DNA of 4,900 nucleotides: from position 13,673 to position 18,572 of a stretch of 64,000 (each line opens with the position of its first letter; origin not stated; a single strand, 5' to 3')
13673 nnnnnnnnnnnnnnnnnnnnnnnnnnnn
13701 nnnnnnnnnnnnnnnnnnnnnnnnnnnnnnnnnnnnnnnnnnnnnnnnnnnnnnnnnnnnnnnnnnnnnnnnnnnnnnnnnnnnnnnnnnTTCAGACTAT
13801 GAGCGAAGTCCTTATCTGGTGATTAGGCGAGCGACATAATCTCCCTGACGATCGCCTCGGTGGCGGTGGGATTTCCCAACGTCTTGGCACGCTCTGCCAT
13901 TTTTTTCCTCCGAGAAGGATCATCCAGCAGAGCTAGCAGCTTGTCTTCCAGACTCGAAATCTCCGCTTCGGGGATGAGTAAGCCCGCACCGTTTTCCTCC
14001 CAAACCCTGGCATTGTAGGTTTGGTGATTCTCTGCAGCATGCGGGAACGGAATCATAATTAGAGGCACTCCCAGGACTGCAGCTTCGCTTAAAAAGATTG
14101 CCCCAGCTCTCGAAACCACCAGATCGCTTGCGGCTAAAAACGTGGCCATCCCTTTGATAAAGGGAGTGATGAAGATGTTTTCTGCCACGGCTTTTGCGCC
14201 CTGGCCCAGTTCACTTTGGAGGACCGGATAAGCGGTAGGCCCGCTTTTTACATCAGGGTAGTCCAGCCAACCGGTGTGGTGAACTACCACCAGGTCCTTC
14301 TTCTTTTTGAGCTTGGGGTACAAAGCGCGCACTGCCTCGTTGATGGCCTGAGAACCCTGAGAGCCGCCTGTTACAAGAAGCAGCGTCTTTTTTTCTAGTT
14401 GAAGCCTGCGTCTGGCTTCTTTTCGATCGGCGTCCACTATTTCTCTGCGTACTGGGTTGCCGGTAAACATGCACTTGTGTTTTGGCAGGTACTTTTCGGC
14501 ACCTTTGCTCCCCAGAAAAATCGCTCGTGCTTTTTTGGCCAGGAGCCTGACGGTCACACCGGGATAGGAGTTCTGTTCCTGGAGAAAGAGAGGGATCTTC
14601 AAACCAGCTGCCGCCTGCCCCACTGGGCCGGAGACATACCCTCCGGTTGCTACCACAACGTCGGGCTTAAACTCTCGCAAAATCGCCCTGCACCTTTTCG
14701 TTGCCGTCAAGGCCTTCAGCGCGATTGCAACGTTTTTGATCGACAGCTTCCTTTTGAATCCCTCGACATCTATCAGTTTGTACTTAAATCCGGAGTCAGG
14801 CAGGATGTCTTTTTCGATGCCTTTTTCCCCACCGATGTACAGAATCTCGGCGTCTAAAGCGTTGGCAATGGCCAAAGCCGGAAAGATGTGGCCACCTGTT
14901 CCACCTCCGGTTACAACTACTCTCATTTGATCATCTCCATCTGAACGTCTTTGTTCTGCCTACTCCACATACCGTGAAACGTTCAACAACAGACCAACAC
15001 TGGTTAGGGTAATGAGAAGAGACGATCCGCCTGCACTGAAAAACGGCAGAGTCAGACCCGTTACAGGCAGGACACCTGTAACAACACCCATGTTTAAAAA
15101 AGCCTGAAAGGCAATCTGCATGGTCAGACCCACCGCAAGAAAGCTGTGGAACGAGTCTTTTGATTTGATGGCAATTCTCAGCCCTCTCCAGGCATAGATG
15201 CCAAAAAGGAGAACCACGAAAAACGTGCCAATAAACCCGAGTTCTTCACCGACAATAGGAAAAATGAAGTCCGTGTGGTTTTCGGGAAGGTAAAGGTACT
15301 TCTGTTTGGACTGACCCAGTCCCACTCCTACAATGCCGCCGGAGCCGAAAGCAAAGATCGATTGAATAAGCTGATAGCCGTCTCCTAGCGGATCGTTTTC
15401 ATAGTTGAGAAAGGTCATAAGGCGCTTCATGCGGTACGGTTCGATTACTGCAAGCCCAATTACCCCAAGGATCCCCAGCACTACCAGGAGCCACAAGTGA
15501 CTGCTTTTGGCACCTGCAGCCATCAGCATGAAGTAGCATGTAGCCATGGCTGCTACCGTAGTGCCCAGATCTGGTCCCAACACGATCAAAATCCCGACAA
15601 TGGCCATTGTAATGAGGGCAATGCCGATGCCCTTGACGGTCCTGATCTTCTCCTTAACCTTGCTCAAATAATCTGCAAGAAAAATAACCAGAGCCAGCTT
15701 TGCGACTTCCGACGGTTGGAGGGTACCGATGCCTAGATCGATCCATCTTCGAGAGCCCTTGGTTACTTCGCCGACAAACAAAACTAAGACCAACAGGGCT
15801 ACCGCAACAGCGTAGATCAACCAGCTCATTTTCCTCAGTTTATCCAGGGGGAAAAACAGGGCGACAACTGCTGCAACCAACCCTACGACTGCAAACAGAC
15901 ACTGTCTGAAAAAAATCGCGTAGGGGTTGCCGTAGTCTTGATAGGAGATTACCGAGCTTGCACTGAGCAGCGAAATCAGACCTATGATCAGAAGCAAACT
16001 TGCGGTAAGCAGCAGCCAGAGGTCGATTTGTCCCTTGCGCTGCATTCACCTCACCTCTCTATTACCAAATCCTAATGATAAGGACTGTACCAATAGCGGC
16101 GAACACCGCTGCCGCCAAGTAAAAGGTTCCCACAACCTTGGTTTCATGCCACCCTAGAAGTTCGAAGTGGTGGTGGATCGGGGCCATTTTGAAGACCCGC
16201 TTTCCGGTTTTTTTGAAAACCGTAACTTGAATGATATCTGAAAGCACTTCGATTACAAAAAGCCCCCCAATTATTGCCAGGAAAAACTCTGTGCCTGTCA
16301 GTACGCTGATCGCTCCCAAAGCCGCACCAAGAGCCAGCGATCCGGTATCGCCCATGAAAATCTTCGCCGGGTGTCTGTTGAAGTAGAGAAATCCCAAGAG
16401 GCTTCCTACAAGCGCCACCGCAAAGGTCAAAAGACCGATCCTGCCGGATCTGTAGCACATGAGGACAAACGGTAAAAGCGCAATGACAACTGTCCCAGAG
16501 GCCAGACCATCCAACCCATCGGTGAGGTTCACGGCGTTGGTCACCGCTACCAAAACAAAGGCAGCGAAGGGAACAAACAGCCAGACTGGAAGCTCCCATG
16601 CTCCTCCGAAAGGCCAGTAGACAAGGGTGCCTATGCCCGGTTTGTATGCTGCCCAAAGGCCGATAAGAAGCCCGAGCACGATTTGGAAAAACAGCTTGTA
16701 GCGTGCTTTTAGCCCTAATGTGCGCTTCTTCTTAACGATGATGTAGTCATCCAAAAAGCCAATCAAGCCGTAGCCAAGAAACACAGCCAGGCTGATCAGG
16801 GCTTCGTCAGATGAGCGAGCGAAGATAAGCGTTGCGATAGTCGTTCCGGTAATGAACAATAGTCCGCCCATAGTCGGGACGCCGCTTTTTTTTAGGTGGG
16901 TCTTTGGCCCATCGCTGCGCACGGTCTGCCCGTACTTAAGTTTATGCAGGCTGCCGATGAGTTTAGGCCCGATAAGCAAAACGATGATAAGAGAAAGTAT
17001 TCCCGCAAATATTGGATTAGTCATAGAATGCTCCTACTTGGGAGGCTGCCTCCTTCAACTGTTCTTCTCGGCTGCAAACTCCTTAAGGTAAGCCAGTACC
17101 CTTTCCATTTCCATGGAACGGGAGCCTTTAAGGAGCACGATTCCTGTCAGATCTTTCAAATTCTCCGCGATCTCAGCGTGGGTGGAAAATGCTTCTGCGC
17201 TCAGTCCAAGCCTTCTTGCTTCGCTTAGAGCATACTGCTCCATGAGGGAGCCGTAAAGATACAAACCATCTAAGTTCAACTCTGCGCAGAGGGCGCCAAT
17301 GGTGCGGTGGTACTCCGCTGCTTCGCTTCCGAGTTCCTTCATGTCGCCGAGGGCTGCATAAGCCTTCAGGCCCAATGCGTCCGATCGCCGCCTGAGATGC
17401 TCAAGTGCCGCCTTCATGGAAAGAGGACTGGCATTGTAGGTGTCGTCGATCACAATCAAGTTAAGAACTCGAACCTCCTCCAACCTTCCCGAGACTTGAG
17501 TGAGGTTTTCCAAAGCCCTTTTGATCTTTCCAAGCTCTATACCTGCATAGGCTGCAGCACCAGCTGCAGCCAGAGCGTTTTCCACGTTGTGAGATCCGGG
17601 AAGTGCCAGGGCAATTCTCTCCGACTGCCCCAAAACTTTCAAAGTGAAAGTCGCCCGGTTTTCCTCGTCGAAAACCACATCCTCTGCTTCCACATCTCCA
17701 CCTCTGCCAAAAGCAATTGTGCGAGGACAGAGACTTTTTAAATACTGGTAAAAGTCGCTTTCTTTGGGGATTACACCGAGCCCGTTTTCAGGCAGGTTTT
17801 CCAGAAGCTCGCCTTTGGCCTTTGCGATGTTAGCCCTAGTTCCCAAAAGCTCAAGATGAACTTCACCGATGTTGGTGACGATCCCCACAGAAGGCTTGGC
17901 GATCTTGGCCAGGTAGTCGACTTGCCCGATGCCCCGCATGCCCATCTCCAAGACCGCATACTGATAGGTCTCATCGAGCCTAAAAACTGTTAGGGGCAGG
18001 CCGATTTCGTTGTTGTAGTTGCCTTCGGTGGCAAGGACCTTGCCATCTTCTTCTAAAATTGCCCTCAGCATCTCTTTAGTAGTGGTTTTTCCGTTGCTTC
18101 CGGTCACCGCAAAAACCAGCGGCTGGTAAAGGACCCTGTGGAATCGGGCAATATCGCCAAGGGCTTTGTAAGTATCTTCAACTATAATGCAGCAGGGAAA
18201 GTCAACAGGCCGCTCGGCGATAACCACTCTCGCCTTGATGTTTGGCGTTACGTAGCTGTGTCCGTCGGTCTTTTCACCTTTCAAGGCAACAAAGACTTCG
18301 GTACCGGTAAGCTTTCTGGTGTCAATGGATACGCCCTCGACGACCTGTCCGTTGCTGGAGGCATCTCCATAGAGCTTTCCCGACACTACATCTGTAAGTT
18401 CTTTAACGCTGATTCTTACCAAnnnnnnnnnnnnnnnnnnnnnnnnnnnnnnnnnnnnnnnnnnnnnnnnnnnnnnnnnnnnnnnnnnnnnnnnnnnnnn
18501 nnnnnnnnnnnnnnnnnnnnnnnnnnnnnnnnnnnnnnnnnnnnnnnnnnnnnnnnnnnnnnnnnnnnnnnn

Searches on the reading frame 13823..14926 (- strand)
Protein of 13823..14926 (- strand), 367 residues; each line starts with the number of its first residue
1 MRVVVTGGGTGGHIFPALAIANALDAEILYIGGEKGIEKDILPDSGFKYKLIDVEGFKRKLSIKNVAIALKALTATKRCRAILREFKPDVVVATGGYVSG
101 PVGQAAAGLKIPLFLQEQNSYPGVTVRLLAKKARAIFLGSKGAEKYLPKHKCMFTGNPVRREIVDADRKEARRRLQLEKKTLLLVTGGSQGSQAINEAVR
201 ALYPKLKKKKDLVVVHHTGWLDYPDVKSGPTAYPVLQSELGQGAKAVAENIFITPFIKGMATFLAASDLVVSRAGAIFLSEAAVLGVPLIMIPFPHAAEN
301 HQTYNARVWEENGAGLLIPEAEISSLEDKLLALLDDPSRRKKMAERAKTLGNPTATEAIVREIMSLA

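Call 51: search_protein_families(library=ncbifam, proteins=[window:13823-14926:-], max_evalue=1e-10)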
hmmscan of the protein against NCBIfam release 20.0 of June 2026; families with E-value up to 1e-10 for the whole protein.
window:13823-14926:- (367 aa): 3 families
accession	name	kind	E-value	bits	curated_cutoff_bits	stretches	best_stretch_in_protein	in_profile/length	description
TIGR01133.1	murG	equivalog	1.7e-93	313.5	250.25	1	1-362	6-352/353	undecaprenyldiphospho-muramoylpentapeptide beta-N-acetylglucosaminyltransferase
NF009102.0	PRK12446.1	equivalog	1.7e-44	152.2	339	1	2-325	3-312/352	undecaprenyldiphospho-muramoylpentapeptide beta-N-acetylglucosaminyltransferase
NF010135.0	PRK13609.1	equivalog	6.3e-17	61.6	500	1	70-365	87-367/388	diglucosyl diacylglycerol synthase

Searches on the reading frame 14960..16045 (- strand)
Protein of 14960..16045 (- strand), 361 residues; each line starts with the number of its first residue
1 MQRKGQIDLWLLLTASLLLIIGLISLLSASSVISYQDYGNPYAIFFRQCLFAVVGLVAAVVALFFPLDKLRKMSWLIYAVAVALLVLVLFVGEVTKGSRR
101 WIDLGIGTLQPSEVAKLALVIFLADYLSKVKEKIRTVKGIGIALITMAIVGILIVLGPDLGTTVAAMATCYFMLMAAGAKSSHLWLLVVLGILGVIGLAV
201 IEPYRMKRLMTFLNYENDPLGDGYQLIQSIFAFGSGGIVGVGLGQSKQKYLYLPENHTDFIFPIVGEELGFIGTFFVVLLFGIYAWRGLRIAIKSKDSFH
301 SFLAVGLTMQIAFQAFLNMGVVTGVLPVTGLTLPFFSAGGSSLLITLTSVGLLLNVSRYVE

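Call 51: search_protein_families(library=ncbifam, proteins=[window:14960-16045:-], max_evalue=1e-10)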
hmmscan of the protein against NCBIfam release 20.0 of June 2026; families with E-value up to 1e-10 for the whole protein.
window:14960-16045:- (361 aa): 6 families
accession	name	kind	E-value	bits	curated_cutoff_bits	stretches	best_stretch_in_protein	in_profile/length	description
TIGR02614.1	ftsW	equivalog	6.3e-117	390.6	337.5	1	8-359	1-356/357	putative lipid II flippase FtsW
TIGR02615.1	spoVE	exception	1.4e-109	366.8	448.8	1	8-358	1-354/354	stage V sporulation protein E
TIGR02210.1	rodA_shape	equivalog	1.7e-96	323.5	336.7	1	8-357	1-353/357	rod shape-determining protein RodA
NF008042.0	PRK10774.1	equivalog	5.9e-80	269.2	493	1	9-356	40-388/405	cell division protein FtsW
NF008060.0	PRK10794.1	equivalog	2.7e-61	207.6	590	1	7-356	8-359/370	peptidoglycan glycosyltransferase MrdB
NF037961.1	RodA_shape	subfamily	9.6e-50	170.1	150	2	201-345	244-396/415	rod shape-determining protein RodA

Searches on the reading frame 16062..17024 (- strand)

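Call 51: search_protein_families(library=ncbifam, proteins=[window:16062-17024:-], max_evalue=1e-10)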
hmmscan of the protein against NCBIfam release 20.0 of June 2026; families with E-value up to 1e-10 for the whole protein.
window:16062-17024:- (320 aa): 3 families
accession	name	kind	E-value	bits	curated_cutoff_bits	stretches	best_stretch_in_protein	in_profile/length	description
TIGR00445.1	mraY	equivalog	4.2e-102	341.9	192.05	1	16-315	2-317/321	phospho-N-acetylmuramoyl-pentapeptide-transferase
NF053644.1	MraY_archaea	equivalog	6.3e-39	134.2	450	1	109-312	152-339/340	pseudomurein biosynthesis MraY family phospho-N-acetylmuramoyl-pentapeptide-transferase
TIGR02380.1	ECA_wecA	exception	2.1e-11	43.5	326.05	1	41-313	32-306/346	UDP-N-acetylglucosamine--undecaprenyl-phosphate N-acetylglucosaminephosphotransferase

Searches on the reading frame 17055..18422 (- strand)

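Call 51: search_protein_families(library=ncbifam, proteins=[window:17055-18422:-], max_evalue=1e-10)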
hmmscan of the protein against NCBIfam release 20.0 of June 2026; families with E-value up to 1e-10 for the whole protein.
window:17055-18422:- (455 aa): 20 families
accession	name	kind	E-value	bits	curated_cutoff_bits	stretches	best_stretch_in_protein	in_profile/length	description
TIGR01143.1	murF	subfamily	3.6e-120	401.7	288.6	1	33-446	1-418/418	UDP-N-acetylmuramoyl-tripeptide--D-alanyl-D-alanine ligase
NF008896.0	PRK11929.1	equivalog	3.3e-118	395.9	1023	1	8-447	508-957/965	bifunctional UDP-N-acetylmuramoyl-L-alanyl-D-glutamate--2,6-diaminopimelate ligase MurE/UDP-N-acetylmuramoyl-tripeptide--D-alanyl-D-alanine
NF008041.0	PRK10773.1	equivalog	6e-91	305.4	551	1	1-448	1-449/453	UDP-N-acetylmuramoyl-tripeptide--D-alanyl-D-alanine ligase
NF010693.0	PRK14093.1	equivalog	4.9e-72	243.1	544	1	23-448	23-466/479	UDP-N-acetylmuramoylalanyl-D-glutamyl-2,6-diaminopimelate--D-alanyl-D-alanine ligase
NF008897.0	PRK11930.1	equivalog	2e-60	204.8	804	1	4-448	3-455/822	bifunctional UDP-N-acetylmuramoyl-tripeptide:D-alanyl-D-alanine ligase/alanine racemase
NF001126.0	PRK00139.1-4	equivalog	8.1e-36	123.6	373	1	23-343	18-362/486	UDP-N-acetylmuramoyl-L-alanyl-D-glutamate--2,6-diaminopimelate ligase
NF001124.0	PRK00139.1-2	equivalog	1e-35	123.5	476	2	176-346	198-374/500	UDP-N-acetylmuramoyl-L-alanyl-D-glutamate--2,6-diaminopimelate ligase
TIGR01085.1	murE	subfamily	9.3e-32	110.5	257.3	2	151-346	154-355/472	UDP-N-acetylmuramyl-tripeptide synthetase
TIGR01087.1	murD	equivalog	9.4e-26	90.9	211.95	1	86-345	89-340/441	UDP-N-acetylmuramoyl-L-alanine--D-glutamate ligase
NF053645.1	pMurC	equivalog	1.5e-25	89.9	560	1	102-213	103-216/492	pseudomurein biosynthesis peptide ligase pMurC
TIGR01082.1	murC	equivalog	1.5e-23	83.6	335.1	1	102-345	101-339/449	UDP-N-acetylmuramate--L-alanine ligase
NF001123.0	PRK00139.1-1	equivalog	1.8e-18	66.5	586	1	23-347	15-374/493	UDP-N-acetylmuramoyl-L-alanyl-D-glutamate--2,6-diaminopimelate ligase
NF010628.0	PRK14022.1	equivalog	1.5e-17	63.6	536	0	178-331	202-351/483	UDP-N-acetylmuramoyl-L-alanyl-D-glutamate--L-lysine ligase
NF053647.1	pMurD2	equivalog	2.9e-16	59.4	550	0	82-238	83-231/405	pseudomurein biosynthesis peptide ligase pMurD2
TIGR01081.1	mpl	equivalog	1.4e-14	54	388.7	1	96-348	97-348/448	UDP-N-acetylmuramate:L-alanyl-gamma-D-glutamyl-meso-diaminopimelate ligase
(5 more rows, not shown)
